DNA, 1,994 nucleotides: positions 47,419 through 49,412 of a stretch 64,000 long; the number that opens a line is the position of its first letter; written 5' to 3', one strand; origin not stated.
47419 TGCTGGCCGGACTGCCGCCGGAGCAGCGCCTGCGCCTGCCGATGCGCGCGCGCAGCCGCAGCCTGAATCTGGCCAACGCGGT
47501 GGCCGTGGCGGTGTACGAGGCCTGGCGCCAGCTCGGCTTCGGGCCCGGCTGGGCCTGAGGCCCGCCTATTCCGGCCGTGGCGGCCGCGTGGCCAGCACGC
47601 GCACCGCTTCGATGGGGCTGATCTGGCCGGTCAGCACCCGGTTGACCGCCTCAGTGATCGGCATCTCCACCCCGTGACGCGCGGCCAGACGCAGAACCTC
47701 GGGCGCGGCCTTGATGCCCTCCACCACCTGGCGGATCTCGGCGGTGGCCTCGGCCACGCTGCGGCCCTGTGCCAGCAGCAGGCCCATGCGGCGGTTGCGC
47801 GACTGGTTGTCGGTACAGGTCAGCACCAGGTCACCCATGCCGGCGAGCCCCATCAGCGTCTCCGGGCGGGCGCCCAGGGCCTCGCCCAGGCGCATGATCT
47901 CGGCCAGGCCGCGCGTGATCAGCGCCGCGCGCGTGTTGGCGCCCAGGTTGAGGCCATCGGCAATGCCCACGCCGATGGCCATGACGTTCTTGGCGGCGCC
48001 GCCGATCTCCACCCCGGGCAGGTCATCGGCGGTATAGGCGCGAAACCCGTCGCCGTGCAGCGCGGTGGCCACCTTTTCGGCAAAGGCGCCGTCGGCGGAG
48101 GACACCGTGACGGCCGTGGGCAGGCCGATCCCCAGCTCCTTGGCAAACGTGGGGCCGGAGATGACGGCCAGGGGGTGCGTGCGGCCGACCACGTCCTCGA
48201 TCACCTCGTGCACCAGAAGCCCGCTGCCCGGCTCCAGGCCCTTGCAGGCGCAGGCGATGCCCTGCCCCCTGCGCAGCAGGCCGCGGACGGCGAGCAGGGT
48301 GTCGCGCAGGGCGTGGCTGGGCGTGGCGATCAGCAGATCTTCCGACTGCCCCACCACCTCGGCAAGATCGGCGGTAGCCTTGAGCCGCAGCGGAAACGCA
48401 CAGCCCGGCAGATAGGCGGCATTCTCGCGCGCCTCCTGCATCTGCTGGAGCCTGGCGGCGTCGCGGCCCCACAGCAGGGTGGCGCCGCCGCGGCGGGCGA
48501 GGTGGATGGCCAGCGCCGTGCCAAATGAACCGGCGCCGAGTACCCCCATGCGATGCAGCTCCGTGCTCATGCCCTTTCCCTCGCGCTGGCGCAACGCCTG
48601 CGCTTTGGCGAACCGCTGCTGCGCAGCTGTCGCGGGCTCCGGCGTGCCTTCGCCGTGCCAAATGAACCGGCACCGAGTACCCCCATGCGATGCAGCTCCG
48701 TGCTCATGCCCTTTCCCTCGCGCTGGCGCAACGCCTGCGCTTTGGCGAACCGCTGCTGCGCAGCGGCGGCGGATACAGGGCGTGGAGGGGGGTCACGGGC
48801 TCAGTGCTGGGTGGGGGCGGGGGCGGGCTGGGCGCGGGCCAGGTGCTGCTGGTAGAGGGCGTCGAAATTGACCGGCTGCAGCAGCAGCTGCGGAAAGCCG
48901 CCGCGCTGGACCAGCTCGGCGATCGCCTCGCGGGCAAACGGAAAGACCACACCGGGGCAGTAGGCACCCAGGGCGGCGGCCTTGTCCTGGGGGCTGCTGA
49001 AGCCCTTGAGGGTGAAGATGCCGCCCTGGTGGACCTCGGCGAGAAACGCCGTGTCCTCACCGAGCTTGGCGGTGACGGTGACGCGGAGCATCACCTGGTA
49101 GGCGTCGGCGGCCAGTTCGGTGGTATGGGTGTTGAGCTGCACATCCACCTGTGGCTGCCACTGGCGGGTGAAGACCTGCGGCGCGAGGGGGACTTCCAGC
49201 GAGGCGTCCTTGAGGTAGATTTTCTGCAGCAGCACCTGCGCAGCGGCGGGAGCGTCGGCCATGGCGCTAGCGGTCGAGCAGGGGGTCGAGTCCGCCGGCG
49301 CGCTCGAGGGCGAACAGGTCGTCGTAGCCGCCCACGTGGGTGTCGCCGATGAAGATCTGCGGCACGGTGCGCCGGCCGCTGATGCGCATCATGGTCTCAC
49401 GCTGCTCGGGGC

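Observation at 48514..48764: Tandem duplication of the gpsA translation start creates a decoy upstream ORF coupled to gpsA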

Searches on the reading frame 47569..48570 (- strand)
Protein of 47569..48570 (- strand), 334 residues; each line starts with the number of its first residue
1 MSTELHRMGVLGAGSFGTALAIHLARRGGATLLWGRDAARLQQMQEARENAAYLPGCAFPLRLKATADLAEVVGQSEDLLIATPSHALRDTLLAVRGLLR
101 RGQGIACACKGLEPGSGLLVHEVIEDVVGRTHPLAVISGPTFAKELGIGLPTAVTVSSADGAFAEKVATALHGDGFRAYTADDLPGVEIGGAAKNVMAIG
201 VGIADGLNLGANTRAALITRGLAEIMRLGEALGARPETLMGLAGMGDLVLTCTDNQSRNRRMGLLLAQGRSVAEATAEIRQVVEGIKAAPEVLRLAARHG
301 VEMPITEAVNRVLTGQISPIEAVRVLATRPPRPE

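Call 12: find_encoding_contigs(protein=window:47569-48570:-, flank=3000, max_places=10)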
Protein window:47569-48570:- (334 aa): 1 contig read that carries it; 1 place shown.
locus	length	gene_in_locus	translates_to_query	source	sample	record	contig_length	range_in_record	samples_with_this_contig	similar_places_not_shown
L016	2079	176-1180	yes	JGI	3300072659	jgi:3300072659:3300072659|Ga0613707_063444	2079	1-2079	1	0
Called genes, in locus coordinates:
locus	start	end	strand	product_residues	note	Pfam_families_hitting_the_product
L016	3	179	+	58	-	?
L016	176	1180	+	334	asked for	PF01210:NAD_Gly3P_dh_N, PF02558:ApbA (weak), PF07479:NAD_Gly3P_dh_C, PF20618:GPD_NAD_C_bact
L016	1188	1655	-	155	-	PF00588:SpoU_methylase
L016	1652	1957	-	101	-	-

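Call 22: find_homologous_proteins(query=window:47569-48570:-, max_evalue=1e-50)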
Query window:47569-48570:- (334 aa): 7998 proteins with E <= 1e-50 among 8000 candidates; the best 120 are listed.
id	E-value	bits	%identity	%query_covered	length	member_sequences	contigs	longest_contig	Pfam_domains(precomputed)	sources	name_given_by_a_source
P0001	2.4e-207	705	100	100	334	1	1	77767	PF20618.4,PF07479.20,PF02558.23,PF01210.30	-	-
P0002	2.4e-201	686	97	100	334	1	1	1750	PF20618.4,PF07479.20,PF01210.30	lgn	-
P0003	1.4e-200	683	99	98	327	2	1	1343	PF20618.4,PF07479.20,PF02558.23,PF01210.30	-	-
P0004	3.6e-188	642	92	100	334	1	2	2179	PF20618.4,PF07479.20,PF02558.23,PF01210.30,PF03807.24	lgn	-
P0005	3.7e-165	567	80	98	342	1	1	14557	PF20618.4,PF07479.20,PF02558.23,PF01210.30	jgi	jgi:glycerol-3-phosphate dehydrogenase (NAD(P)+)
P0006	1.3e-164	565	81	98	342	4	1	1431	PF20618.4,PF07479.20,PF02558.23,PF01210.30,PF03807.24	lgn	-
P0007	5.4e-164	563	80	98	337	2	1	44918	PF20618.4,PF07479.20,PF02558.23,PF01210.30,PF03807.24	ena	-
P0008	1.0e-161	555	80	98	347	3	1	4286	PF20618.4,PF07479.20,PF02558.23,PF01210.30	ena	-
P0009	1.8e-161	555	78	100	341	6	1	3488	PF20618.4,PF07479.20,PF02558.23,PF01210.30,PF03807.24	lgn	-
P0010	3.8e-161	554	79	98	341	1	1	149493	PF20618.4,PF07479.20,PF02558.23,PF01210.30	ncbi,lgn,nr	ncbi:MAG: NAD(P)-dependent glycerol-3-phosphate dehydrogenase [Nevskiaceae bacterium]|nr:MAG: NAD(P)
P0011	2.0e-160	551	78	98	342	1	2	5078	PF20618.4,PF07479.20,PF02558.23,PF01210.30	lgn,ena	-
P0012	2.9e-160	551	81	97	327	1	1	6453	PF20618.4,PF07479.20,PF01210.30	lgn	-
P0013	5.6e-160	550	79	96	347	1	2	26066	PF20618.4,PF07479.20,PF02558.23,PF01210.30,PF03807.24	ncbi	ncbi:MAG: NAD(P)H-dependent glycerol-3-phosphate dehydrogenase [Stenotrophobium sp.]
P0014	5.9e-160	550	76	100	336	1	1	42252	PF20618.4,PF07479.20,PF02558.23,PF01210.30,PF03807.24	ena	-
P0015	6.0e-160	550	79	98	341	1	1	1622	PF20618.4,PF07479.20,PF02558.23,PF01210.30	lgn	-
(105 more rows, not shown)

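Call 23: find_encoding_contigs(protein=P0002, flank=3000)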
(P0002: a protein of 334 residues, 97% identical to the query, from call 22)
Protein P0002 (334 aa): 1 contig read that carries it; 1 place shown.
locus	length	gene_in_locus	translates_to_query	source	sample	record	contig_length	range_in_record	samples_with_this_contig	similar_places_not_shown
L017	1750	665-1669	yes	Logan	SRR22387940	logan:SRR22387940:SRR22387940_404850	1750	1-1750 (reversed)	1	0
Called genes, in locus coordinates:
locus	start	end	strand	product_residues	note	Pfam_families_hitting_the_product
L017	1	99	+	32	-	?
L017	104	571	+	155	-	PF02556:SecB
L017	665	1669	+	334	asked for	PF01210:NAD_Gly3P_dh_N, PF07479:NAD_Gly3P_dh_C, PF20618:GPD_NAD_C_bact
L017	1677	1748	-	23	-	?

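Call 24: find_encoding_contigs(protein=P0003, flank=3000)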
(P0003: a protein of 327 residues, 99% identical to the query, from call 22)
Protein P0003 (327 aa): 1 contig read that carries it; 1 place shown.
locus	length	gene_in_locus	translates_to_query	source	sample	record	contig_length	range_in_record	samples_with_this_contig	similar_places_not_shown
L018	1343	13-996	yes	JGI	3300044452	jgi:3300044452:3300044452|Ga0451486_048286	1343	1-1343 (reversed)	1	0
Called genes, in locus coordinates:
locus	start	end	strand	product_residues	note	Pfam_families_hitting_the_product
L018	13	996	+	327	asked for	PF01210:NAD_Gly3P_dh_N, PF02558:ApbA (weak), PF07479:NAD_Gly3P_dh_C, PF20618:GPD_NAD_C_bact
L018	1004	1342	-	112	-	?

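Call 25: find_encoding_contigs(protein=P0004, flank=3000)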
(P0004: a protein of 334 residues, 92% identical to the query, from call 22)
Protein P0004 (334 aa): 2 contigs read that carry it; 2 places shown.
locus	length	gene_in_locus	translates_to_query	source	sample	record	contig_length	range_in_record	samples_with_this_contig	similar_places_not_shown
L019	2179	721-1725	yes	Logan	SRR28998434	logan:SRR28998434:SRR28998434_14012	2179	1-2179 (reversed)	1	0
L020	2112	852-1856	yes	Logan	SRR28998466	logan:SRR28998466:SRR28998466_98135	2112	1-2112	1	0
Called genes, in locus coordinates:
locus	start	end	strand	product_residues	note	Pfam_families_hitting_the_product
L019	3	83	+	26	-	?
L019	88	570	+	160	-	PF02556:SecB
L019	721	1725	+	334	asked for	PF01210:NAD_Gly3P_dh_N, PF02558:ApbA (weak), PF03807:F420_oxidored (weak), PF07479:NAD_Gly3P_dh_C, PF20618:GPD_NAD_C_bact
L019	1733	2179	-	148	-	?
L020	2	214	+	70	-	?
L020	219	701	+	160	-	PF02556:SecB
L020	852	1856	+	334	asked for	PF01210:NAD_Gly3P_dh_N, PF02558:ApbA (weak), PF03807:F420_oxidored (weak), PF07479:NAD_Gly3P_dh_C, PF20618:GPD_NAD_C_bact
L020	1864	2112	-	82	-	?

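Call 33: find_related_loci(query=window:47569-48570:-, collection=metagenome_contigs, flank=1500)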
Query window:47569-48570:- (334 aa) in metagenome_contigs; peptide patterns used: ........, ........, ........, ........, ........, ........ (x = any residue, [..] = any of these).
600 stretches matched a pattern (row limit reached: there are more); 571 encode a relative of the query (tblastn E <= 1e-3); the best 80 are kept; 80 distinct loci.
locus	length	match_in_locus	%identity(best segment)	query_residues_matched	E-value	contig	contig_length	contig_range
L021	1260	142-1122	77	8-334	1e-179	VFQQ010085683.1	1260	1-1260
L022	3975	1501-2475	73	10-334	1e-155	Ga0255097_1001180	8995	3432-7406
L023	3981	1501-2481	70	8-334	7e-148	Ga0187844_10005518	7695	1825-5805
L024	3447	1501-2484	68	7-334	6e-142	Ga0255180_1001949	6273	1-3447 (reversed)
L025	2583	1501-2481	66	8-334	1e-142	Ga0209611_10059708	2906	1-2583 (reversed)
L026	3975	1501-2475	57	10-334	3e-117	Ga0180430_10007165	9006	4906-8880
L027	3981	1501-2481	57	8-334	1e-113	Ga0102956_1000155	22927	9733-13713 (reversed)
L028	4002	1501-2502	56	1-334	4e-113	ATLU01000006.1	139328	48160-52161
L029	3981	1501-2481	58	8-334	5e-112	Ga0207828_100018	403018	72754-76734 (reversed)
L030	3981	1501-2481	57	8-334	6e-112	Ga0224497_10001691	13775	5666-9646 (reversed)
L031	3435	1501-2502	56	1-334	2e-112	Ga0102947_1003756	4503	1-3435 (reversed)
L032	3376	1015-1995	57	8-334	6e-114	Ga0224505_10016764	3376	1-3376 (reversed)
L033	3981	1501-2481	57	8-334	6e-111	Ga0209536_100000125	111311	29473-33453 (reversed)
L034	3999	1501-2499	59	1-334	5e-110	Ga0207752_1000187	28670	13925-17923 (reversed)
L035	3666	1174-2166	54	4-334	8e-110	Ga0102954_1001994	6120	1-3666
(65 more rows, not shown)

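Call 60: find_encoding_contigs(protein=L016:1191-1655:-, flank=2500, max_places=10)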
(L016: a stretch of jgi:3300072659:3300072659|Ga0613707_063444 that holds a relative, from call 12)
Protein L016:1191-1655:- (155 aa): 7 contigs read that carry it; 7 places shown.
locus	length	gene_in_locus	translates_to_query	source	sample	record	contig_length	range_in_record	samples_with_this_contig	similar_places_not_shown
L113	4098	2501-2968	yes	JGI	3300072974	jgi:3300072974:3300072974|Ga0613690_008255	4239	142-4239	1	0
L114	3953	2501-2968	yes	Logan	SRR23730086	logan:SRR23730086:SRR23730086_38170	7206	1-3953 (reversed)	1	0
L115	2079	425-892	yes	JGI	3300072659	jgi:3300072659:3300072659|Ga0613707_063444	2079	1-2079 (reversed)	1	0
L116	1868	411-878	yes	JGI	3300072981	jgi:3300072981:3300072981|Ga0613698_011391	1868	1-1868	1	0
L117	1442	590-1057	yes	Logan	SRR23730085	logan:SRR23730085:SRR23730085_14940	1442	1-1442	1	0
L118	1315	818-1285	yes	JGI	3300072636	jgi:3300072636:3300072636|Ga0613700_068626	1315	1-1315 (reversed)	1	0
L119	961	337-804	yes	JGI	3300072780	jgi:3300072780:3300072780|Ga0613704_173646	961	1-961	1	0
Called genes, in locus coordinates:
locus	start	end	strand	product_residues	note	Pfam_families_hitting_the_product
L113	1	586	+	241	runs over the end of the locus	?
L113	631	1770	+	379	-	PF00487:FA_desaturase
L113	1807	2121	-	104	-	-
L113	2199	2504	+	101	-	-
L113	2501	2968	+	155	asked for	PF00588:SpoU_methylase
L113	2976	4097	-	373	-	?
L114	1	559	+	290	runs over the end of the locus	PF00535:Glycos_transf_2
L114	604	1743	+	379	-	PF00487:FA_desaturase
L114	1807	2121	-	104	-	-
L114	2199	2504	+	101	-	-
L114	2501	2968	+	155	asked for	PF00588:SpoU_methylase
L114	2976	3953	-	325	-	?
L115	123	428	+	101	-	-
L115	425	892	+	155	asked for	PF00588:SpoU_methylase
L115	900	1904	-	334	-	PF01210:NAD_Gly3P_dh_N, PF02558:ApbA (weak), PF07479:NAD_Gly3P_dh_C, PF20618:GPD_NAD_C_bact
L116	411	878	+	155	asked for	PF00588:SpoU_methylase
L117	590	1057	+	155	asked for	PF00588:SpoU_methylase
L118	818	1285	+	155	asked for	PF00588:SpoU_methylase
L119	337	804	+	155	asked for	PF00588:SpoU_methylase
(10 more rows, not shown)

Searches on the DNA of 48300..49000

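Call 37: search_rna_families(source=window, start=48300, end=49000, threshold=evalue, max_evalue=1)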
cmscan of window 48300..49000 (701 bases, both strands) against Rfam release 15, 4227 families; matches with E-value up to 1: 0.
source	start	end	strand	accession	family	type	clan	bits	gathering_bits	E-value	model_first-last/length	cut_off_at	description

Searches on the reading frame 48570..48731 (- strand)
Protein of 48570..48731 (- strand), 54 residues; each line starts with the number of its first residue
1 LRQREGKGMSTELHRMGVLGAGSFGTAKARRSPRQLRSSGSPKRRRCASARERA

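Call 16: find_encoding_contigs(protein=window:48570-48707:-, flank=3000, max_places=10)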
Protein seq(46 aa) (46 aa): no gene with exactly this product is on record in the collection.

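Call 17: find_encoding_contigs(protein=window:48570-48731:-, flank=3000, max_places=10)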
Protein seq(54 aa) (54 aa): no gene with exactly this product is on record in the collection.

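Call 34: find_homologous_proteins(query=window:48570-48707:-, max_evalue=10)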
Query seq(46 aa): 1 candidates shared short words with the query, none scored E <= 10.

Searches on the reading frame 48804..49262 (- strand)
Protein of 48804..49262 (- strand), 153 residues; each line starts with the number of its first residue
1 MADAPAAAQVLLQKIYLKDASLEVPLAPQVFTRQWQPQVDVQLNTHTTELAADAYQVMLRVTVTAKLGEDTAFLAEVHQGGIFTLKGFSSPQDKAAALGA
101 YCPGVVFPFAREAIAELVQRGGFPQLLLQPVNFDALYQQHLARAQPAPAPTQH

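Call 11: find_encoding_contigs(protein=window:48804-49262:-, flank=3000, max_places=10)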
Protein window:48804-49262:- (153 aa): 1 contig read that carries it; 1 place shown.
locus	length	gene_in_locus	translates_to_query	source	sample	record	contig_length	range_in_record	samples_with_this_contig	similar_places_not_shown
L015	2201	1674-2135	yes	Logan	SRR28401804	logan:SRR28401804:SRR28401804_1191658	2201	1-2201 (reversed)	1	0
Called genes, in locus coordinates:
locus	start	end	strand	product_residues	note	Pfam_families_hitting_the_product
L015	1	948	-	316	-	?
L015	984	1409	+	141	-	PF00581:Rhodanese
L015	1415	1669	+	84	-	PF00462:Glutaredoxin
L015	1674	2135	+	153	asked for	PF02556:SecB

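Call 41: find_homologous_proteins(query=window:48804-49262:-, max_evalue=1e-40)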
Query window:48804-49262:- (153 aa): 1751 proteins with E <= 1e-40 among 4409 candidates; the best 120 are listed.
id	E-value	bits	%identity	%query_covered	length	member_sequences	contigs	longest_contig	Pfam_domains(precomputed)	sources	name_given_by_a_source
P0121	5.7e-94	330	100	100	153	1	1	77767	PF02556.20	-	-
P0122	5.7e-84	297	91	92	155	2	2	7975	PF02556.20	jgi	jgi:preprotein translocase subunit SecB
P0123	8.0e-72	258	79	92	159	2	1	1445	PF02556.20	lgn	-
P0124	1.6e-63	231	72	92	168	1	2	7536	PF02556.20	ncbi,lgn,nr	ncbi:MAG TPA: protein-export chaperone SecB [Solimonas sp.]|nr:protein-export chaperone SecB [Solimo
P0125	5.3e-63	229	74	89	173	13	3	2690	PF02556.20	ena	-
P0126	5.6e-63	229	76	90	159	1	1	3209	PF02556.20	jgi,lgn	-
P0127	1.6e-62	228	73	93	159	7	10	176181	PF02556.20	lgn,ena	-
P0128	6.7e-62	226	68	96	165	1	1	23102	PF02556.20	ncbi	-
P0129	8.7e-62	225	72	95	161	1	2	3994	PF02556.20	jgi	jgi:preprotein translocase subunit SecB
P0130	1.1e-61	225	70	92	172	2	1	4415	PF02556.20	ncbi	ncbi:MAG: protein-export chaperone SecB [Solimonas sp.]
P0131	1.1e-61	225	70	88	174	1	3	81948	PF02556.20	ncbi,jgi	jgi:preprotein translocase subunit SecB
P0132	1.3e-61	225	72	92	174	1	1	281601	PF02556.20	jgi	jgi:preprotein translocase subunit SecB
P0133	1.4e-61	225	71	93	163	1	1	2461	PF02556.20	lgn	-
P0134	1.4e-61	225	74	90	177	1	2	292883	PF02556.20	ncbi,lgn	-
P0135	1.4e-61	225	68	93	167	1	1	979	PF02556.20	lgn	-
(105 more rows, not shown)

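Call 42: find_encoding_contigs(protein=P0122, flank=2500)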
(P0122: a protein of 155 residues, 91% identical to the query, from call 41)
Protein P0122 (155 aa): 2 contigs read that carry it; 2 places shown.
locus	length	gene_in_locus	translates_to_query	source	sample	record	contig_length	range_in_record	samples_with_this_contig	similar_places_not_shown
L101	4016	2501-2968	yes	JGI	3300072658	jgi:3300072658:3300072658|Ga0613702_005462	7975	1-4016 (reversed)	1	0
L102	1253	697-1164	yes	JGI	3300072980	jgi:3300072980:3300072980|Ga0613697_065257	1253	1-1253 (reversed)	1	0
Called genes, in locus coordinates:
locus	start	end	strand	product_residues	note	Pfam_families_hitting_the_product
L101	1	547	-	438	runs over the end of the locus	PF22694:CtpB_N-like, PF00595:PDZ, PF13180:PDZ_2, PF17820:PDZ_6, PF03572:Peptidase_S41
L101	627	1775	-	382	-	PF15619:Lebercilin (faint), PF01551:Peptidase_M23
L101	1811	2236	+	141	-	PF00581:Rhodanese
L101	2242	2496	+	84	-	PF00462:Glutaredoxin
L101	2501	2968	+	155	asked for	PF02556:SecB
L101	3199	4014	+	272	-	?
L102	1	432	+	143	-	?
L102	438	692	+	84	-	PF00462:Glutaredoxin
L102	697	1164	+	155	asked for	PF02556:SecB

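Call 43: find_encoding_contigs(protein=P0123, flank=2500)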
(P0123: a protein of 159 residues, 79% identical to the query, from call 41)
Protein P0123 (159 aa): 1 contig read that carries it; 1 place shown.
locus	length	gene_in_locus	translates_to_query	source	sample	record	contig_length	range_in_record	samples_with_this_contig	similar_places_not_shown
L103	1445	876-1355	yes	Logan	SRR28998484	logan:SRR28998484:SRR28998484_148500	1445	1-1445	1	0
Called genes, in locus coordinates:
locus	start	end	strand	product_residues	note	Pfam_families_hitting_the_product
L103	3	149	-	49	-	?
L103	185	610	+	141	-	PF00581:Rhodanese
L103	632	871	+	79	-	PF00462:Glutaredoxin, PF13417:GST_N_3 (weak)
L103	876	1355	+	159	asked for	PF02556:SecB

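Call 59: find_encoding_contigs(protein=L015:1415-1666:+, flank=2500, max_places=10)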
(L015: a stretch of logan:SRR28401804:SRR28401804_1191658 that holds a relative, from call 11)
Protein L015:1415-1666:+ (84 aa): 23 contigs read that carry it; 10 places shown.
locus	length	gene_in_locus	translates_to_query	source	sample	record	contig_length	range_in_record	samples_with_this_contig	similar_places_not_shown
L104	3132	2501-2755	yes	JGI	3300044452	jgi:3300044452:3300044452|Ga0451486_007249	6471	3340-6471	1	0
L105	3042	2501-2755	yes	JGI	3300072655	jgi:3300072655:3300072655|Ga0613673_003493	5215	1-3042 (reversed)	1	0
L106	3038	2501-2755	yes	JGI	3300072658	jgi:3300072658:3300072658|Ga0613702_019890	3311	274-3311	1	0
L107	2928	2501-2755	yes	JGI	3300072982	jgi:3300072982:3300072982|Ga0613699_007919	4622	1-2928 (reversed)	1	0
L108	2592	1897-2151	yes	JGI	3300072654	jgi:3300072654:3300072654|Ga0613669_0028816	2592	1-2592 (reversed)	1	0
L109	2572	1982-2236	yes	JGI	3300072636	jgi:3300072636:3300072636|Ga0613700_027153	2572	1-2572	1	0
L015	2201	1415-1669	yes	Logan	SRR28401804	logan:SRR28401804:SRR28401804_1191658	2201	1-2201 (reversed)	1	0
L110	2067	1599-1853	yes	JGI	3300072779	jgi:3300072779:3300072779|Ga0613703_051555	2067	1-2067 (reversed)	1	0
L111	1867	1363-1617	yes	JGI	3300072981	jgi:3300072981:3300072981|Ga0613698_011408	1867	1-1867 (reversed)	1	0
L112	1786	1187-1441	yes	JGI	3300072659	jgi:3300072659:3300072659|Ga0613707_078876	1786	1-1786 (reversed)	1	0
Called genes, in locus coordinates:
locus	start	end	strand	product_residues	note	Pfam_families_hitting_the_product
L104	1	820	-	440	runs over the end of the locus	PF22694:CtpB_N-like (weak), PF00595:PDZ, PF13180:PDZ_2, PF17820:PDZ_6, PF03572:Peptidase_S41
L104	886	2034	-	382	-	PF01551:Peptidase_M23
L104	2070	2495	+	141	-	PF00581:Rhodanese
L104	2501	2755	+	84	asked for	PF00462:Glutaredoxin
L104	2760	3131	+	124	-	?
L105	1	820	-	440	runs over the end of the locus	PF22694:CtpB_N-like (weak), PF00595:PDZ, PF13180:PDZ_2, PF17820:PDZ_6, PF03572:Peptidase_S41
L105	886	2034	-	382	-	PF01551:Peptidase_M23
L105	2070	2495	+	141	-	PF00581:Rhodanese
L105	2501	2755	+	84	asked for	PF00462:Glutaredoxin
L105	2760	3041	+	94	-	?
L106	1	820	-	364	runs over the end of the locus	?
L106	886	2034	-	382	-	PF01551:Peptidase_M23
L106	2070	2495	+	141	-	PF00581:Rhodanese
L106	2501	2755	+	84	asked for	PF00462:Glutaredoxin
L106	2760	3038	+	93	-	?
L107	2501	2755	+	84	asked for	PF00462:Glutaredoxin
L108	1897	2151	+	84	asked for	PF00462:Glutaredoxin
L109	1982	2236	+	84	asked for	PF00462:Glutaredoxin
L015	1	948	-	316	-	?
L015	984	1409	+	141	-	PF00581:Rhodanese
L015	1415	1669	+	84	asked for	PF00462:Glutaredoxin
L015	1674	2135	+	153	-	PF02556:SecB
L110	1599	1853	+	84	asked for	PF00462:Glutaredoxin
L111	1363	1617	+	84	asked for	PF00462:Glutaredoxin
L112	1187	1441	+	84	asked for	PF00462:Glutaredoxin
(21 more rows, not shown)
